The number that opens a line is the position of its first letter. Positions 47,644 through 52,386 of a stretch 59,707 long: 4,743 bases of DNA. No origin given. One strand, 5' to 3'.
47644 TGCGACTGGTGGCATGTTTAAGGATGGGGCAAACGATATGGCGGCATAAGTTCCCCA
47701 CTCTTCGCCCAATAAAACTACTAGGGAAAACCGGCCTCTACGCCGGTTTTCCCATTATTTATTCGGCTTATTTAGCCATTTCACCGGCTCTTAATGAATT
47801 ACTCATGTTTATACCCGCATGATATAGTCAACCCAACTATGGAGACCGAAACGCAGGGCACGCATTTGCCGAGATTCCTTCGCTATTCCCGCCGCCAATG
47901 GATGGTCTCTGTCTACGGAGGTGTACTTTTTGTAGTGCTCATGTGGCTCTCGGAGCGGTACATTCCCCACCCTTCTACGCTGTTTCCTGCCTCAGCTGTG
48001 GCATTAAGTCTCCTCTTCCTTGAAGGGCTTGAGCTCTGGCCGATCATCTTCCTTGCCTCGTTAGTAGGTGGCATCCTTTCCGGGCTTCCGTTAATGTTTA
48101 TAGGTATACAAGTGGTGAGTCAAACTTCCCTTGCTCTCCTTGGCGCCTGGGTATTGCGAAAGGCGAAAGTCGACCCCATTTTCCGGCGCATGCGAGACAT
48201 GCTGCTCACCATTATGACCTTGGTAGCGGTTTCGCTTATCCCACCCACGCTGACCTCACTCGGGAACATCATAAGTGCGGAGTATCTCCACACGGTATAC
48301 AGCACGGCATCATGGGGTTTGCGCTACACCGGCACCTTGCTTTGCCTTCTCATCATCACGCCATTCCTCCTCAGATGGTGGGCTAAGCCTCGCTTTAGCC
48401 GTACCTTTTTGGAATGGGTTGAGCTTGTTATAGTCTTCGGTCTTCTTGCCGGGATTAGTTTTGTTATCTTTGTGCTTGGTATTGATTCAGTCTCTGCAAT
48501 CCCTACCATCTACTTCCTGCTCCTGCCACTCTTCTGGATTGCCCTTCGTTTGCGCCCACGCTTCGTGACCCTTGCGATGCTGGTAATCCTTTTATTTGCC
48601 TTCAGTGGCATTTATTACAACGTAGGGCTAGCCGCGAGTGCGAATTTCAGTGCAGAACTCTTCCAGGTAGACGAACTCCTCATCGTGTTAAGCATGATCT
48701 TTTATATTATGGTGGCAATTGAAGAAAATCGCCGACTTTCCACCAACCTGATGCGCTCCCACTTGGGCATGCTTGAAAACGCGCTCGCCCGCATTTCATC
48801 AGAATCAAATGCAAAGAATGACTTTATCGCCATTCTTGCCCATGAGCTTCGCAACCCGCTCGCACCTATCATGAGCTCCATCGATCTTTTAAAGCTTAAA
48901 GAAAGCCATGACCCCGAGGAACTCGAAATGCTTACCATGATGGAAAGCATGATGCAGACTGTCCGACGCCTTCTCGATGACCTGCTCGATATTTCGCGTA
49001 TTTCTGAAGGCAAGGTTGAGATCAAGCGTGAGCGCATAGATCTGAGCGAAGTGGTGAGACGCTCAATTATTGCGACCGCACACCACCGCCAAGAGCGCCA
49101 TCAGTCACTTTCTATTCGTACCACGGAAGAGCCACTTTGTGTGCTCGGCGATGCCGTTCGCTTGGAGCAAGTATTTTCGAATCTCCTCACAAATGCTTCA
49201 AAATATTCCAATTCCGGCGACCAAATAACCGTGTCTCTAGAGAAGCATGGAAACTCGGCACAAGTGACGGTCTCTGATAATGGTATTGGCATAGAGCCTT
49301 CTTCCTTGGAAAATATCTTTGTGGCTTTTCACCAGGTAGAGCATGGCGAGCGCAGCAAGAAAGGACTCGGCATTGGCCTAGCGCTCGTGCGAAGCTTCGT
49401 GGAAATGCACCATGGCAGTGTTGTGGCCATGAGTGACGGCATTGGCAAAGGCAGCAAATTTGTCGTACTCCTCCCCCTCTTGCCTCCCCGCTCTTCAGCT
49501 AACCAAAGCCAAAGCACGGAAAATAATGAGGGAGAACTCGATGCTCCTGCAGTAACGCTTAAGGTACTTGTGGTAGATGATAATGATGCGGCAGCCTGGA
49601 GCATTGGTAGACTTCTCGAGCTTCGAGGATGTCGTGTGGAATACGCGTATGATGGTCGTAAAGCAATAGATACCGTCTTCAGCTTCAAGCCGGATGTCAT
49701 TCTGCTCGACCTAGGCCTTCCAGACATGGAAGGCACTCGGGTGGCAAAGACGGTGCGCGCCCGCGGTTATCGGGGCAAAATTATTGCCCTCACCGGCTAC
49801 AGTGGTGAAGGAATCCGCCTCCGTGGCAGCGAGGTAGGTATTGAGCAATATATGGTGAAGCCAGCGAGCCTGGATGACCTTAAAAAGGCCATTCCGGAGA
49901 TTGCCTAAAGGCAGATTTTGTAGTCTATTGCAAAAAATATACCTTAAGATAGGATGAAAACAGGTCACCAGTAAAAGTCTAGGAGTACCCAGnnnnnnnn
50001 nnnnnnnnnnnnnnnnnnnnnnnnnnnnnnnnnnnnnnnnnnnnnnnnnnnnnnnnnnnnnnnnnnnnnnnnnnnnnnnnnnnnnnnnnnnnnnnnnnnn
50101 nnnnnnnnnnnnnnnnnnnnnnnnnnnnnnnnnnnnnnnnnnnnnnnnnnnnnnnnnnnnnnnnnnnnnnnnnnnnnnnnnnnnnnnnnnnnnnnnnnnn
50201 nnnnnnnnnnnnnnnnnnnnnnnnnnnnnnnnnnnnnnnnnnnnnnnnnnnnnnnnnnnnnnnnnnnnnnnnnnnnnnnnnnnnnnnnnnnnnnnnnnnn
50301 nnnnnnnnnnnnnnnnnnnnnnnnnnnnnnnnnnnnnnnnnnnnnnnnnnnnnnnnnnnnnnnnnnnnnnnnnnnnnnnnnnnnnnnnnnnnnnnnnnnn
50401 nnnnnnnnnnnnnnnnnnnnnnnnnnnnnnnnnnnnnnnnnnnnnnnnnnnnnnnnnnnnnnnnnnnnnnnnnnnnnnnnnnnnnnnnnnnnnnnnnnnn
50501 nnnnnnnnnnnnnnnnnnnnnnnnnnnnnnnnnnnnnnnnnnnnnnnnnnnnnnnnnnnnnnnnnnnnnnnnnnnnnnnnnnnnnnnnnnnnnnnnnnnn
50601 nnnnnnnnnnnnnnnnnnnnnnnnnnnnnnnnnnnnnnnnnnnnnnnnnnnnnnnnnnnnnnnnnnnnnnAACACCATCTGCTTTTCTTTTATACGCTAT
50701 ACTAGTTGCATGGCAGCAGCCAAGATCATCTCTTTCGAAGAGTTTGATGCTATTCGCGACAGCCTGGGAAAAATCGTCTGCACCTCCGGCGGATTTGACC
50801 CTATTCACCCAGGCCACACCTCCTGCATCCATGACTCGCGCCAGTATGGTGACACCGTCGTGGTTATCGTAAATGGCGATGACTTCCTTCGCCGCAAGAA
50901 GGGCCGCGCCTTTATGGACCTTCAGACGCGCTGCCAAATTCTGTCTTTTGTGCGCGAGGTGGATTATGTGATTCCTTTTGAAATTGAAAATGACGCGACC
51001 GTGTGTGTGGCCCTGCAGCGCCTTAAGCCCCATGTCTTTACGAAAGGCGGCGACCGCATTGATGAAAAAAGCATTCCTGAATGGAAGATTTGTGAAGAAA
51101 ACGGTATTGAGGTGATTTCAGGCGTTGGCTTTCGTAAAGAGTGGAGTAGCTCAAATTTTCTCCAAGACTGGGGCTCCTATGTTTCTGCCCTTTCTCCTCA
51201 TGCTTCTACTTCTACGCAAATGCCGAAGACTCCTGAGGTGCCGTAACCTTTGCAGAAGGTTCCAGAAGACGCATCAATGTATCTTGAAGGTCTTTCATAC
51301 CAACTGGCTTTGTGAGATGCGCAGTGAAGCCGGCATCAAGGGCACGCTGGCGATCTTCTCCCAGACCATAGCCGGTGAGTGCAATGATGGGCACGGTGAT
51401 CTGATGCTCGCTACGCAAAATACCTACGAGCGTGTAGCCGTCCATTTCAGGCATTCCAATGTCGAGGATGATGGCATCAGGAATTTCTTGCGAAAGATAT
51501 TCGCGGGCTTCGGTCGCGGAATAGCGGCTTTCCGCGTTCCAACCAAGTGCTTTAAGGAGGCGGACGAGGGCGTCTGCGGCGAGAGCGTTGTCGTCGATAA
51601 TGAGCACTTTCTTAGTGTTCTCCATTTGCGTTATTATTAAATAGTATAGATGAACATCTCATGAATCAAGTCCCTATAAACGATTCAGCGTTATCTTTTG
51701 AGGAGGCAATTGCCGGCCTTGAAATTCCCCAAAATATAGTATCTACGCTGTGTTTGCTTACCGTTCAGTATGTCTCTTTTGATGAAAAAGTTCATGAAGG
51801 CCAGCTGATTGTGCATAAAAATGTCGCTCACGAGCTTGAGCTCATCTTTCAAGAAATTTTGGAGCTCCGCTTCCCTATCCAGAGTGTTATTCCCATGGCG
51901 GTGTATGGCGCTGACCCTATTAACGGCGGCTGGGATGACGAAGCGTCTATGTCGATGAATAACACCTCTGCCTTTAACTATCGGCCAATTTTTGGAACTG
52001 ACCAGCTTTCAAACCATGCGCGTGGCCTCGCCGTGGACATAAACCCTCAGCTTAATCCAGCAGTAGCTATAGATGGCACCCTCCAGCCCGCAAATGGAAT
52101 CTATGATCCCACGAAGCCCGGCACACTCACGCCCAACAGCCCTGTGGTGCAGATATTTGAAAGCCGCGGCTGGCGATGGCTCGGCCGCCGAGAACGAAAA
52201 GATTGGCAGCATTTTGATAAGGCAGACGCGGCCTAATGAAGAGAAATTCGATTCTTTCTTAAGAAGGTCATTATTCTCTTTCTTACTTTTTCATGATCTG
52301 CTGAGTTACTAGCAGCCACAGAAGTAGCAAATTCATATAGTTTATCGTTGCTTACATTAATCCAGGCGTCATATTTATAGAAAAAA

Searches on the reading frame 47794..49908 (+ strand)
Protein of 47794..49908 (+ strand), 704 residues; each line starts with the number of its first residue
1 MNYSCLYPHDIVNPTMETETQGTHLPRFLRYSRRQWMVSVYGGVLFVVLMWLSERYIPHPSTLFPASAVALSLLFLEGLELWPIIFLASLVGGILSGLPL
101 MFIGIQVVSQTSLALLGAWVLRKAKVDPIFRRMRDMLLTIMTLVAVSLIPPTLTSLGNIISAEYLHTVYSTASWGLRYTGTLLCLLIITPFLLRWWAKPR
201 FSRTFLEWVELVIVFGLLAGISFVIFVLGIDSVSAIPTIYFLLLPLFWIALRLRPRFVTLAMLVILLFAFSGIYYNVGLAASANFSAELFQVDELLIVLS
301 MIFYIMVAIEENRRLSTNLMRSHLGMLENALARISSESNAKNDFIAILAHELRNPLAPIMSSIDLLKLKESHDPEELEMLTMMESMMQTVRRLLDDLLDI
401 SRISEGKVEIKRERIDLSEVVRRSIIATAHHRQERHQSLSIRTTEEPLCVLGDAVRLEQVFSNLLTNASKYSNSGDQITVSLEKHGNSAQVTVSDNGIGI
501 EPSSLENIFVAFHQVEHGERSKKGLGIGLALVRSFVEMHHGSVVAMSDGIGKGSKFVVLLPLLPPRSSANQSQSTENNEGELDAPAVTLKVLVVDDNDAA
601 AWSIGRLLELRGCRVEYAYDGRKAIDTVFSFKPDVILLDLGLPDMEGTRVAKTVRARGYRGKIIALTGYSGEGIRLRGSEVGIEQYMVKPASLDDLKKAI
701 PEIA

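Call 66: search_protein_families(library=pfam, max_evalue=0.001, proteins=[window:47794-49908:+])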
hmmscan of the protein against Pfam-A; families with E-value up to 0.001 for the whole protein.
window:47794-49908:+ (704 aa): 6 families
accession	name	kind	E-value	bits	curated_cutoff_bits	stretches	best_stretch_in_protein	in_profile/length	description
PF02518.31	HATPase_c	-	3.1e-26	92.4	26.4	1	452-562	1-109/111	Histidine kinase-, DNA gyrase B-, and HSP90-like ATPase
PF00072.30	Response_reg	-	6.5e-22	78.2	30.2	1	591-700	1-110/111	Response regulator receiver domain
PF00512.31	HisKA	-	7.3e-14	52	26.9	1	340-406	1-66/66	His Kinase A (phospho-acceptor) domain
PF05231.19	MASE1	-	5.5e-09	36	29.8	1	61-310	29-295/299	MASE1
PF13581.12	HATPase_c_2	-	9.3e-05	22.9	27.4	1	463-537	38-110/127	Histidine kinase-like ATPase domain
PF13589.12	HATPase_c_3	-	0.00013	22.5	25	1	458-532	4-82/137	Histidine kinase-, DNA gyrase B-, and HSP90-like ATPase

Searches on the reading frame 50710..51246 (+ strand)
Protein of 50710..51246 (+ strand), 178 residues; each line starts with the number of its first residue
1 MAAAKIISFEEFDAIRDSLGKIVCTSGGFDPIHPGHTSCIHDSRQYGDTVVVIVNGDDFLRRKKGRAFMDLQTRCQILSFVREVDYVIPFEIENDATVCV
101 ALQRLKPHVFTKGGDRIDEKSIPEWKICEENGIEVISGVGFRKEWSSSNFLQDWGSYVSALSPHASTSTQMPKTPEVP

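Call 66: search_protein_families(library=pfam, max_evalue=0.001, proteins=[window:50710-51246:+])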
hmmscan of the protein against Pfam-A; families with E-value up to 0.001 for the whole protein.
window:50710-51246:+ (178 aa): 1 family
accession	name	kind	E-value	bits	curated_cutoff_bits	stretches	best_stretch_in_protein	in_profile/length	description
PF01467.32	CTP_transf_like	-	7.3e-12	46.1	21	1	26-120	3-94/133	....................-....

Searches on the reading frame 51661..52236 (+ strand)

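Call 66: search_protein_families(library=pfam, max_evalue=0.001, proteins=[window:51661-52236:+])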
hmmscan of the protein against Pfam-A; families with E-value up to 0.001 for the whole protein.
window:51661-52236:+ (191 aa): 1 family
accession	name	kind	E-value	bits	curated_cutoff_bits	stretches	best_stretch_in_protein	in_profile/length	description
PF13539.11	Peptidase_M15_4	-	8.4e-15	55.6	25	1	112-186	2-69/70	D-alanyl-D-alanine carboxypeptidase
